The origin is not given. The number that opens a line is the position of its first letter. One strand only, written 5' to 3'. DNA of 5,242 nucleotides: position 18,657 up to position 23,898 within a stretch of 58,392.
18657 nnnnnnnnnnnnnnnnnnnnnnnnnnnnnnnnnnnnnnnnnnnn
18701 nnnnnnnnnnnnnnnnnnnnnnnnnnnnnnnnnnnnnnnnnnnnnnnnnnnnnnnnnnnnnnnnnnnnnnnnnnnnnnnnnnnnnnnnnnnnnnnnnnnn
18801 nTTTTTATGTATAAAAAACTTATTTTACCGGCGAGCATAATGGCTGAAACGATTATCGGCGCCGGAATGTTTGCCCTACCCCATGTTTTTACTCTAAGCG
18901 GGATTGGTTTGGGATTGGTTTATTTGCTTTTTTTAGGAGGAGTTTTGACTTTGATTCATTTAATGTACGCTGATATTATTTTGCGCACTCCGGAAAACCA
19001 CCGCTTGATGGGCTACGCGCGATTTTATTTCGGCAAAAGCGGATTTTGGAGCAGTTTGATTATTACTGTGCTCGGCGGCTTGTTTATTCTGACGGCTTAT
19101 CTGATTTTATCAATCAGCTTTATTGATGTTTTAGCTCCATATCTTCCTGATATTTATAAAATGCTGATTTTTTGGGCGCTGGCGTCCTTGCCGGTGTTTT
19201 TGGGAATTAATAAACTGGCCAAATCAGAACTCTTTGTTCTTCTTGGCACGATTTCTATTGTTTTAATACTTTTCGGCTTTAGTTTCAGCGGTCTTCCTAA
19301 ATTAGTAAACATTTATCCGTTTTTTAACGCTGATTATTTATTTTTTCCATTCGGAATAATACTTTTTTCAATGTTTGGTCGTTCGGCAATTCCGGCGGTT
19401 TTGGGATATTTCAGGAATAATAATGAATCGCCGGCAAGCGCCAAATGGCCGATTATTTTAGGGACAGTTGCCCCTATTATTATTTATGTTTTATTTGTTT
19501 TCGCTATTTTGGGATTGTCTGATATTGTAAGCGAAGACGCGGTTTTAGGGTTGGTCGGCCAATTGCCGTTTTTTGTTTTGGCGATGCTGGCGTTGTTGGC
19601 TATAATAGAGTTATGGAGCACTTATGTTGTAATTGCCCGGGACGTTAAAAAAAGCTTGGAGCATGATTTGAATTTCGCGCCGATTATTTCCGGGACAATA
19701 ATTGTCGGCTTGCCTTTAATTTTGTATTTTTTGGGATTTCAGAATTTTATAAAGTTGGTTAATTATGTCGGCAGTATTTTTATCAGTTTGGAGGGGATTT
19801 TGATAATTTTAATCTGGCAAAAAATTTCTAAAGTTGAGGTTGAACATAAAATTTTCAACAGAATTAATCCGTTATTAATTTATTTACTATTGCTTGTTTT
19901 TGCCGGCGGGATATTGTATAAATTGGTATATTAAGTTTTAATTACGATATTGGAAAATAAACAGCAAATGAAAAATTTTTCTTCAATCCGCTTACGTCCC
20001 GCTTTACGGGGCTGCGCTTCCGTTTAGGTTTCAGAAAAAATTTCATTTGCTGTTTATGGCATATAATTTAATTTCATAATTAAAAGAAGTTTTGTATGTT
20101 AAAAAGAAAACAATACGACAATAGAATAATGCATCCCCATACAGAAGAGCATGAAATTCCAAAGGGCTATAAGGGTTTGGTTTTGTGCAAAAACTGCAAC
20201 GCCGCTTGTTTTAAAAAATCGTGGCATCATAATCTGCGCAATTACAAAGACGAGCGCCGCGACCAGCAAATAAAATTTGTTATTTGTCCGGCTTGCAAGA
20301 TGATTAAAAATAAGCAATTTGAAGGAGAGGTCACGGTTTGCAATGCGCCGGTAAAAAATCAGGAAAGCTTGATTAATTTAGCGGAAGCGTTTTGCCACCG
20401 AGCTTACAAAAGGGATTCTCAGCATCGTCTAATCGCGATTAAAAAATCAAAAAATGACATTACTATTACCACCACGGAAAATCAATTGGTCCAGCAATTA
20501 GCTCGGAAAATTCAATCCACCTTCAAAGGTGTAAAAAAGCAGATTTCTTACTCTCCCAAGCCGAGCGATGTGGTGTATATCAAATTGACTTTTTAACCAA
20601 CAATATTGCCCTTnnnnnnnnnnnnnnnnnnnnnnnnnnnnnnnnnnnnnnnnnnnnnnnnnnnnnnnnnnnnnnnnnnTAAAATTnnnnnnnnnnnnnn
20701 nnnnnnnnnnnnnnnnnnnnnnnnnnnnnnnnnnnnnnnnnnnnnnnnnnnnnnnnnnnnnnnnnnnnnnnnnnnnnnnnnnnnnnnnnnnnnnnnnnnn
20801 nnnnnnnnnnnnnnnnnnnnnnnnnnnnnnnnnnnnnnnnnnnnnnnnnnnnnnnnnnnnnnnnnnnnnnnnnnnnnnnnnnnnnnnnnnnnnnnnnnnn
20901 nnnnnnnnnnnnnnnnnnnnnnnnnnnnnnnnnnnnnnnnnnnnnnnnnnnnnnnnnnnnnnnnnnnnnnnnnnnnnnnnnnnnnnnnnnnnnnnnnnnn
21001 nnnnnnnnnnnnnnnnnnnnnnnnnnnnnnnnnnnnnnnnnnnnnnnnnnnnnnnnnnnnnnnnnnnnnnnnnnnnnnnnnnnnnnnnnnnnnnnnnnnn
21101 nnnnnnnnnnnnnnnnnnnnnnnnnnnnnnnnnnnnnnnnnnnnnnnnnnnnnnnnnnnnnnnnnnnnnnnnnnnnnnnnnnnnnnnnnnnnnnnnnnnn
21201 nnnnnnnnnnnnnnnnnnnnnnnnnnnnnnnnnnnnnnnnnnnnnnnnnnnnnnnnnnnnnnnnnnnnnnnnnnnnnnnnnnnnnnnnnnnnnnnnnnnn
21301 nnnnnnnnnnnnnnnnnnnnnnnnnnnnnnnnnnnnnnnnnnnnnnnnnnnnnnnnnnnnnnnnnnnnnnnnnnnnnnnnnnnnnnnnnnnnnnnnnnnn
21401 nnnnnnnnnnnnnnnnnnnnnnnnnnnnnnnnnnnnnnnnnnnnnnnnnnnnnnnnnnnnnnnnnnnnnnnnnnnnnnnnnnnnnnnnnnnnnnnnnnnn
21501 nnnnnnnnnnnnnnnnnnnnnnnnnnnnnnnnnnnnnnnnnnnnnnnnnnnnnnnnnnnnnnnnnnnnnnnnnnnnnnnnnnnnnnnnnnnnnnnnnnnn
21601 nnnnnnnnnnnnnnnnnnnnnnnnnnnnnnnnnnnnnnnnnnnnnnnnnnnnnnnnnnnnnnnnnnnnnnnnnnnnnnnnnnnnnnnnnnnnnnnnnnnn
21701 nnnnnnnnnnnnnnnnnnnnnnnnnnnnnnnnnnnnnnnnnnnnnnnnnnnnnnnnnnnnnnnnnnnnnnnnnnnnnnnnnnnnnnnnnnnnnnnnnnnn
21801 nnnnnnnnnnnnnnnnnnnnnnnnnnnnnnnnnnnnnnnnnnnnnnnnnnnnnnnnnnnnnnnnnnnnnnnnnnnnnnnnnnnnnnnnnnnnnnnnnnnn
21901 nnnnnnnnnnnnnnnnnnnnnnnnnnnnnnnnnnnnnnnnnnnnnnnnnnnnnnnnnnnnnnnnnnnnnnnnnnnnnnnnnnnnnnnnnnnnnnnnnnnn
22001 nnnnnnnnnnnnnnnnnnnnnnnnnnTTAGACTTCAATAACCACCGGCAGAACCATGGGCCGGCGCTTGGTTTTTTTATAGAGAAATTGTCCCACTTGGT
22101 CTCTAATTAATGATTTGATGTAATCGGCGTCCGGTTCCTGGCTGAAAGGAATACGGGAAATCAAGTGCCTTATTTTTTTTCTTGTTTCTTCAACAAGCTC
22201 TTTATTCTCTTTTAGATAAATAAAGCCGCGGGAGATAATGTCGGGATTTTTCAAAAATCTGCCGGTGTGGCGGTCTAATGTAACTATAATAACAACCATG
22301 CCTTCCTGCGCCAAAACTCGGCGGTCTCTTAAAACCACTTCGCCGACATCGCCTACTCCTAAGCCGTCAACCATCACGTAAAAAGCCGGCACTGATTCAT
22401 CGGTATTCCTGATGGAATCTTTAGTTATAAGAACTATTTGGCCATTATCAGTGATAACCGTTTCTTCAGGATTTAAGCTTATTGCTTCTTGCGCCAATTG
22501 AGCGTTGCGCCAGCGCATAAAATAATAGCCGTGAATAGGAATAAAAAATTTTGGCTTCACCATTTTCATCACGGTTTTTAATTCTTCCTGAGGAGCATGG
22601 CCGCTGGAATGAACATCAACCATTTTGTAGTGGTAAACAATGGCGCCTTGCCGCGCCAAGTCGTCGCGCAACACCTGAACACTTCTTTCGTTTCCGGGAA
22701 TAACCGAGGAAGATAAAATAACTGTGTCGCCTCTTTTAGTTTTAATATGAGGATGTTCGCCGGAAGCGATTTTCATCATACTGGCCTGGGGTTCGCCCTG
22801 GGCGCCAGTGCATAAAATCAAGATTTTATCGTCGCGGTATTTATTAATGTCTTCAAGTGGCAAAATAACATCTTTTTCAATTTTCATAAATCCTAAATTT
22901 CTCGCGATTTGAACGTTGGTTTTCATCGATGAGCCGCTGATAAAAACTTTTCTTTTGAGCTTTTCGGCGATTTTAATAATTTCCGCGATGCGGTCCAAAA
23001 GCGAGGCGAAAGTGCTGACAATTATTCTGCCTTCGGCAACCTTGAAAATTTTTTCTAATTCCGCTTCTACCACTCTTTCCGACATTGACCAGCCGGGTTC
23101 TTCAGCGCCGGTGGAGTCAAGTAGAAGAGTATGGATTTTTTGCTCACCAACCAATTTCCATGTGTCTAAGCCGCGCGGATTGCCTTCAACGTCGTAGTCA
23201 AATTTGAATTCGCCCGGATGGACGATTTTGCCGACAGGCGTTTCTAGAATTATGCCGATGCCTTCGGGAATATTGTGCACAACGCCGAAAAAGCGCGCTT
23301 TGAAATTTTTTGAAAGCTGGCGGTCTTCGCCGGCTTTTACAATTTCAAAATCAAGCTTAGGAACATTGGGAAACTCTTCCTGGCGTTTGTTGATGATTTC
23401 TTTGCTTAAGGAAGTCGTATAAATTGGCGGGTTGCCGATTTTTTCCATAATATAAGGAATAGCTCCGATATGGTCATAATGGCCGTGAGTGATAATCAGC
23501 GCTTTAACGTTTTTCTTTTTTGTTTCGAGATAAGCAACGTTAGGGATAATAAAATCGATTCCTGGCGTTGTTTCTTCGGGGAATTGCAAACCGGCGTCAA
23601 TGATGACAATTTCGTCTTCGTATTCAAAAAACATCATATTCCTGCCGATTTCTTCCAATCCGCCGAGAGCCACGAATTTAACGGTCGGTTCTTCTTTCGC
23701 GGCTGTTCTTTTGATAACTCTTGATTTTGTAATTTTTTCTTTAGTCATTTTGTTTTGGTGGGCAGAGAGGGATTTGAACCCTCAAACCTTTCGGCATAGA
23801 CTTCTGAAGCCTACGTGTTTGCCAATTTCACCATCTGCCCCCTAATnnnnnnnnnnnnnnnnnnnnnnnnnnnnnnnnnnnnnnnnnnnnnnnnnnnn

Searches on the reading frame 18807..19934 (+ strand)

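Call 30: search_protein_families(library=pfam, proteins=[window:18807-19934:+], max_evalue=0.001)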
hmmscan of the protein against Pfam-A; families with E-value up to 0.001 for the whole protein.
window:18807-19934:+ (375 aa): 1 family
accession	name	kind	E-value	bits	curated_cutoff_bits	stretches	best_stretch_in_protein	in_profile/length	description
PF03222.19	Trp_Tyr_perm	-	5e-08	32.9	22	1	3-246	3-256/393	Tryptophan/tyrosine permease family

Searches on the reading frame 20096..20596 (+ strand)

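Call 30: search_protein_families(library=pfam, proteins=[window:20096-20596:+], max_evalue=0.001)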
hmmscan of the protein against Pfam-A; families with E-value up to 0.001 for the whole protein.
window:20096-20596:+ (166 aa): 1 family
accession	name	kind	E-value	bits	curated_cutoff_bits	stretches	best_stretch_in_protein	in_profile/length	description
PF04981.18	NMD3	-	0.00044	20.3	24.9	1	58-146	128-216/243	NMD3 family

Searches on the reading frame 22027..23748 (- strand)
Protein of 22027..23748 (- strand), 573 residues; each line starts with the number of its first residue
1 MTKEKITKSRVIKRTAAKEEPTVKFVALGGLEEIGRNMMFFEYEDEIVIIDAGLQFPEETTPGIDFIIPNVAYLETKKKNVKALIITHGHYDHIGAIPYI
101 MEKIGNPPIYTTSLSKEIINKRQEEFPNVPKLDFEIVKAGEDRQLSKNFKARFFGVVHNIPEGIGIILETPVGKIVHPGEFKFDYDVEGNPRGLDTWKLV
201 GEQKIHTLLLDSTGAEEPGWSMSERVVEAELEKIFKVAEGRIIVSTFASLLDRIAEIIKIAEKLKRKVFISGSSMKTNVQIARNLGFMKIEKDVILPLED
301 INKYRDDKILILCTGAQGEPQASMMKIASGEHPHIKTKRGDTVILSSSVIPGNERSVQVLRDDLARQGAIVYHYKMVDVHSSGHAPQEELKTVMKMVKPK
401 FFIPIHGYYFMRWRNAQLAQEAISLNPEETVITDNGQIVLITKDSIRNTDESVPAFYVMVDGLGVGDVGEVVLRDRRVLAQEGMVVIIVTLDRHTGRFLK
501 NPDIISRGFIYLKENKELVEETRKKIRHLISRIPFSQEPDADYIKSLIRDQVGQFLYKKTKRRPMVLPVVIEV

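Call 30: search_protein_families(library=pfam, proteins=[window:22027-23748:-], max_evalue=0.001)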
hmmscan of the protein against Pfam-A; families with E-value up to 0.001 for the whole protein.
window:22027-23748:- (573 aa): 5 families
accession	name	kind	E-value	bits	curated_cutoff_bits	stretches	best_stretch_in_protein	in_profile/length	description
PF22505.1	RNase_J_b_CASP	-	2.1e-44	150.8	27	1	239-360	1-122/126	Ribonuclease J, beta-CASP domain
PF17770.6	RNase_J_C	-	1.7e-32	112.8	23.8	1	472-573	1-102/102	Ribonuclease J C-terminal domain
PF00753.33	Lactamase_B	-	3.7e-13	50.3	22.7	1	36-143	6-112/196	Metallo-beta-lactamase superfamily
PF07521.17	RMMBL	-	1.3e-07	31.9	21.6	1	376-408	8-41/63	Zn-dependent metallo-hydrolase RNA specificity domain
PF12706.13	Lactamase_B_2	-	1.4e-07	31.7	27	1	66-195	11-158/200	Beta-lactamase superfamily domain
